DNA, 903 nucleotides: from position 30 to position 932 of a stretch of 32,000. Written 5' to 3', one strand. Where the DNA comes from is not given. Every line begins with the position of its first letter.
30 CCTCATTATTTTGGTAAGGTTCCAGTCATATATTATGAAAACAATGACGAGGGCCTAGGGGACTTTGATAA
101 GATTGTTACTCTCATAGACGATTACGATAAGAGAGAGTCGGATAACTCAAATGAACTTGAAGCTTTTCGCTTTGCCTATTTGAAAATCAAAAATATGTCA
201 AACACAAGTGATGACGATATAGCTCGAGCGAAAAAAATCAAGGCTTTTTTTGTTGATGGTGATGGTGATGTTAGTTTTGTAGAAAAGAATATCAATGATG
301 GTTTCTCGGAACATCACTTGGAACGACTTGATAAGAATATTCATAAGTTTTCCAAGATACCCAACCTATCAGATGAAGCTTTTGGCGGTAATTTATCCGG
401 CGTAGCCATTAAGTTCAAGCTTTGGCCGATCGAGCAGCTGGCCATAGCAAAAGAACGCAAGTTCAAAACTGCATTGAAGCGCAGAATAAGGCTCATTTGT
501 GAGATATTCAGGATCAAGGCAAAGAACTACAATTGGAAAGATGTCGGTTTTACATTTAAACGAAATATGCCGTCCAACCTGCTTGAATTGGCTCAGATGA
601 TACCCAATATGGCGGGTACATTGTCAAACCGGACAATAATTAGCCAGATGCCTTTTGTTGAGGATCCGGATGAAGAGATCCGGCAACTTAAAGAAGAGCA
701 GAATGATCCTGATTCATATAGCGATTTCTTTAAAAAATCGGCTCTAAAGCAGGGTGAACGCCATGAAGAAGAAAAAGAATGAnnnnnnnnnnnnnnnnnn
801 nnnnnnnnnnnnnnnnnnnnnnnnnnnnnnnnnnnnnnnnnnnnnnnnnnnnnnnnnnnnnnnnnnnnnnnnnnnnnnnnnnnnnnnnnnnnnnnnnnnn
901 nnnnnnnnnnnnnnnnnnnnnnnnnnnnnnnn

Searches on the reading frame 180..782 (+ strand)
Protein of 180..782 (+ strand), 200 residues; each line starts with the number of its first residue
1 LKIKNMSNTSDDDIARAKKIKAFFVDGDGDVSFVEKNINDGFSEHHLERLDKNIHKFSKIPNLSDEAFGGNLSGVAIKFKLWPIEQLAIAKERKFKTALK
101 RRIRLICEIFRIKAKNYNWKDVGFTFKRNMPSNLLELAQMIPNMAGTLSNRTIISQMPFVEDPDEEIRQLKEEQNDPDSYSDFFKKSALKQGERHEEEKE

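Call 11: search_protein_families(library=pfam, proteins=[window:180-782:+], max_evalue=0.01)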
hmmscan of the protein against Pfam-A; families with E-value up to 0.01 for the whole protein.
window:180-782:+ (200 aa): 1 family
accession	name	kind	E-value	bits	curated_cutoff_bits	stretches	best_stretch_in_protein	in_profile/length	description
PF05133.19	SPP1_portal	-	9.6e-53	180.1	25.5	1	1-176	232-412/416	Phage portal protein, SPP1 Gp6-like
